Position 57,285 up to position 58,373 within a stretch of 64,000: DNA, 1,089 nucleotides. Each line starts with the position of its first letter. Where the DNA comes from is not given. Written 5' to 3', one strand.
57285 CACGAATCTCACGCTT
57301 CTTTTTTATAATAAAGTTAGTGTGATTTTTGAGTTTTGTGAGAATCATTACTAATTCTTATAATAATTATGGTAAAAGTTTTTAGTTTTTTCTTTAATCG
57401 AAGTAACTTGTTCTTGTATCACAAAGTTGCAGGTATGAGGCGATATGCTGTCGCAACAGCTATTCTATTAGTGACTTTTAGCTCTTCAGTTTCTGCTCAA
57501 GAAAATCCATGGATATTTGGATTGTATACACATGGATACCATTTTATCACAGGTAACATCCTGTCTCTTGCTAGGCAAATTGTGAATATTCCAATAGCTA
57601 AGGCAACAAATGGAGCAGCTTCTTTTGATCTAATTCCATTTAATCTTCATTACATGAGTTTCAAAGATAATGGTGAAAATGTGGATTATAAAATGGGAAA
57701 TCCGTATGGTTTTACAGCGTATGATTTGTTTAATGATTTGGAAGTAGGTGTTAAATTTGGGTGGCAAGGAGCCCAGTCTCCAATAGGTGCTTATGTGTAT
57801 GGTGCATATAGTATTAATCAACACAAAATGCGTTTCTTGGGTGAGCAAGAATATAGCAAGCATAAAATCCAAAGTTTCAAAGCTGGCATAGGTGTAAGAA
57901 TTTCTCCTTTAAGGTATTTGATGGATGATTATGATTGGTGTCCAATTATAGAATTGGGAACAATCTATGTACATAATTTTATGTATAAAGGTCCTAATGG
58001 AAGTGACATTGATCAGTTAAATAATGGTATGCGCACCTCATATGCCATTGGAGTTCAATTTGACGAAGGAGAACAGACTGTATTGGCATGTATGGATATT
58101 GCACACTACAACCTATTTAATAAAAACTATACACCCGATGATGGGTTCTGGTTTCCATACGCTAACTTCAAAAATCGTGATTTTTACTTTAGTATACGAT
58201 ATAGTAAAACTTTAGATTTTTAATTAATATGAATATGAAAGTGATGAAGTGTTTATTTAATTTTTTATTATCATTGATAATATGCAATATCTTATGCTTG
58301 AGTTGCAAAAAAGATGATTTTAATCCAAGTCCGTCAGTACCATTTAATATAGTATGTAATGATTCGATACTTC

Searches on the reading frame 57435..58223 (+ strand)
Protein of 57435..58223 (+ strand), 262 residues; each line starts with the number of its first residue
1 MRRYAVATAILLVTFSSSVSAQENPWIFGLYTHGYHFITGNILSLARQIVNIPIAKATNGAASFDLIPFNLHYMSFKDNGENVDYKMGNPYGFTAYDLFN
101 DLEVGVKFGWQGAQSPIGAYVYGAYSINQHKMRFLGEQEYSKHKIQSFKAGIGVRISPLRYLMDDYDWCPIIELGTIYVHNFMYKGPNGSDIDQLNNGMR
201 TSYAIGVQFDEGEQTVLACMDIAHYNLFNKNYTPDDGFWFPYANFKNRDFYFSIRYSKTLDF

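Call 12: search_protein_families(library=pfam, proteins=[window:57435-58223:+])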
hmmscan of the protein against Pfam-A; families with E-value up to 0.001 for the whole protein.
window:57435-58223:+ (262 aa): 0 families

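Call 20: find_homologous_proteins(query=window:57435-58223:+, max_evalue=0.001)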
Query window:57435-58223:+ (262 aa): 51 proteins with E <= 0.001 among 178 candidates.
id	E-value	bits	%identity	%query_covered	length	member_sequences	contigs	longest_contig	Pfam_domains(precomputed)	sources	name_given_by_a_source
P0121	6.0e-146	503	79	98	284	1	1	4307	-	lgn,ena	-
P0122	5.4e-142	490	79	94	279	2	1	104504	-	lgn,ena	-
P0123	4.6e-140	483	75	99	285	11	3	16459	-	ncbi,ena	-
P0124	5.5e-139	480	74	100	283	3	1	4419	-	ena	-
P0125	3.1e-127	441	99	72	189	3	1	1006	-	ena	-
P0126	1.1e-118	413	66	98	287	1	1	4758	-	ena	-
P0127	5.0e-117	408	64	99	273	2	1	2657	-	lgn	-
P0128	3.5e-116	405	67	93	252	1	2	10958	-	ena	-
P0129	1.1e-114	400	64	98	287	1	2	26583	-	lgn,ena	-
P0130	1.3e-114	400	66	91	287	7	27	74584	-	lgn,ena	-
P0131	3.7e-114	398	62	100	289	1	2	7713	-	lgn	-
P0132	1.4e-112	393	62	99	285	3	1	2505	-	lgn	-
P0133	3.8e-110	385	61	97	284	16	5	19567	-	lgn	-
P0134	1.9e-109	383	61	97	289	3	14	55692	-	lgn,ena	-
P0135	1.7e-108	380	60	99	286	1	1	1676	-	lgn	-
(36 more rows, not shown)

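Call 21: find_encoding_contigs(protein=P0122, flank=4000, max_places=2)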
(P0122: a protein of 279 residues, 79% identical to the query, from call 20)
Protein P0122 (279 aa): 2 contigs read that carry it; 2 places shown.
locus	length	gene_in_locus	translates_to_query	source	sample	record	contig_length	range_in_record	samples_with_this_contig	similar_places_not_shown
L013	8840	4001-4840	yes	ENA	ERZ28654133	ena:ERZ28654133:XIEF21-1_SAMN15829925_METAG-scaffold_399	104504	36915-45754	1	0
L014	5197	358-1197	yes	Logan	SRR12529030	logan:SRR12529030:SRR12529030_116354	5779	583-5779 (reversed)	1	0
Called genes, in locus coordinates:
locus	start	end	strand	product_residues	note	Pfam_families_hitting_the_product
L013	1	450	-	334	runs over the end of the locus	PF01435:Peptidase_M48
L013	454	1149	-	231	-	PF04011:LemA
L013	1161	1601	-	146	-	PF01464:SLT (weak)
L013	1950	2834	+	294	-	PF18979:DUF5715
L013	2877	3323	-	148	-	-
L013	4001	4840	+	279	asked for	-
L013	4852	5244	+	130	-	-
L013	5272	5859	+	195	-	-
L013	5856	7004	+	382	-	PF00656:Peptidase_C14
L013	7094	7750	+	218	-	-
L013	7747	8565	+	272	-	-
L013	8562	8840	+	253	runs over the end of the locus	-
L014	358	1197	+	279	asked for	-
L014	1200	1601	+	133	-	-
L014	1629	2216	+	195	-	-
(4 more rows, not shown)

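Call 22: find_encoding_contigs(protein=P0123, flank=4000, max_places=3)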
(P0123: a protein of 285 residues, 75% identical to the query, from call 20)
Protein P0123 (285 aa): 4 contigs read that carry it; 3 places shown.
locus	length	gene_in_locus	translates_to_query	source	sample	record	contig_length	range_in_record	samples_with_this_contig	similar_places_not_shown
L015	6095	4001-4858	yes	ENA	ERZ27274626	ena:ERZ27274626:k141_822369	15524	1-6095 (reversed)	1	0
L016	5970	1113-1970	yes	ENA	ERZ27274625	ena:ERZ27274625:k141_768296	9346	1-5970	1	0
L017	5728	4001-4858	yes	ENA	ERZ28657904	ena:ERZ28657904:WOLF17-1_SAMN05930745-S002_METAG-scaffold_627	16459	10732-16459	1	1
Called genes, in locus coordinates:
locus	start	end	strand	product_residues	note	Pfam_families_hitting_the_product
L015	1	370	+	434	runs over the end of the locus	PF00544:Pectate_lyase_4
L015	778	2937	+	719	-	PF08800:BT4734-like_N, PF05272:VapE-like_dom, PF19263:DUF5906, PF12990:DUF3874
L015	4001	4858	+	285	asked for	-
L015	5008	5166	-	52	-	-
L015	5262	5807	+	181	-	-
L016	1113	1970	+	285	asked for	-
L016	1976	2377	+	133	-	-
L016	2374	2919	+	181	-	-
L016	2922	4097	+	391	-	-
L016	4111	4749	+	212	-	-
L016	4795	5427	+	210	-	-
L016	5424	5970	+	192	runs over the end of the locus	-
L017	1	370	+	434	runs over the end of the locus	PF00544:Pectate_lyase_4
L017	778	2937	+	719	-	PF08800:BT4734-like_N, PF05272:VapE-like_dom, PF19263:DUF5906, PF12990:DUF3874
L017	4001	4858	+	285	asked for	-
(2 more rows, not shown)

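Call 23: find_encoding_contigs(protein=P0130, flank=4000, max_places=4)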
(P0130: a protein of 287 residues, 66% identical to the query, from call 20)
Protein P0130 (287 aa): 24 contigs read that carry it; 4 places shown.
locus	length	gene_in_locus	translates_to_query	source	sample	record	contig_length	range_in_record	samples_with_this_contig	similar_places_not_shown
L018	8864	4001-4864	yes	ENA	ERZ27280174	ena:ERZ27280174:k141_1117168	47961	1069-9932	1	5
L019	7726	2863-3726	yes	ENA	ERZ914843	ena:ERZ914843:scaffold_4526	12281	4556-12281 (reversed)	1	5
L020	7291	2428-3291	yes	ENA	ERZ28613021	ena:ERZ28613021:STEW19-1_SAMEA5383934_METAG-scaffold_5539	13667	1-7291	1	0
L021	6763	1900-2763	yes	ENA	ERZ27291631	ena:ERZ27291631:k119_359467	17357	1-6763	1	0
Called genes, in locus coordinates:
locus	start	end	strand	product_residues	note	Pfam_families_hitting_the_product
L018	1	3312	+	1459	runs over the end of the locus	?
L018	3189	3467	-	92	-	-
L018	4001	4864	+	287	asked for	-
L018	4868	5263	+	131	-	-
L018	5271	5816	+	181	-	-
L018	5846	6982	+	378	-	PF00656:Peptidase_C14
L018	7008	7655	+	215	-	-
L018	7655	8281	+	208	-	-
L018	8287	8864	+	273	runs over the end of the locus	-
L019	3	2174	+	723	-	?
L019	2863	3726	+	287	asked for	-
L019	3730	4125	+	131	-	-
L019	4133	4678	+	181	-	-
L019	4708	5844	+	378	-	PF00656:Peptidase_C14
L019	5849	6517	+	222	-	-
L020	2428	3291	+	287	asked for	-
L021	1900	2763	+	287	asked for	-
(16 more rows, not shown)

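Call 24: find_encoding_contigs(protein=P0134, flank=4000, max_places=4)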
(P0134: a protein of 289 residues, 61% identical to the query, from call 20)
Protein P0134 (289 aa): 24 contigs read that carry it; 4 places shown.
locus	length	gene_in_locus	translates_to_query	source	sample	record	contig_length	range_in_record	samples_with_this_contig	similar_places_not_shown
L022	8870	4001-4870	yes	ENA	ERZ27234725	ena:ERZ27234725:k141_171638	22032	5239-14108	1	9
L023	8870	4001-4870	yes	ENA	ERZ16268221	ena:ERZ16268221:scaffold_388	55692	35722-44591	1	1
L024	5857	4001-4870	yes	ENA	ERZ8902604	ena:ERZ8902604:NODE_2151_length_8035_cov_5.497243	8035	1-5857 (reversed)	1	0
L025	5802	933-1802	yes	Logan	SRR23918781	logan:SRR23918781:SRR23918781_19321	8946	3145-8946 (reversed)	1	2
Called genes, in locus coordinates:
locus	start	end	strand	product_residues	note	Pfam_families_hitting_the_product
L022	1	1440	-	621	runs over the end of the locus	PF04551:GcpE, PF26540:GcpE_C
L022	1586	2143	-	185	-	PF00731:AIRC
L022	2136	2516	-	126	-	PF01597:GCV_H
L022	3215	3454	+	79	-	-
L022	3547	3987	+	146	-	-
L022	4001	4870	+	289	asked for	-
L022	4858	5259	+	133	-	-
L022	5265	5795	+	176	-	-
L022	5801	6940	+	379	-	PF00656:Peptidase_C14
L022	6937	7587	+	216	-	-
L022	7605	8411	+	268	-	-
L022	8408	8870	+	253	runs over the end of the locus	-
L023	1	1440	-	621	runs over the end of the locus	PF04551:GcpE, PF26540:GcpE_C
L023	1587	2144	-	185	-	PF00731:AIRC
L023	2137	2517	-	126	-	PF01597:GCV_H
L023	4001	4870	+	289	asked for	-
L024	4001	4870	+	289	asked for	-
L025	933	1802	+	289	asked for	-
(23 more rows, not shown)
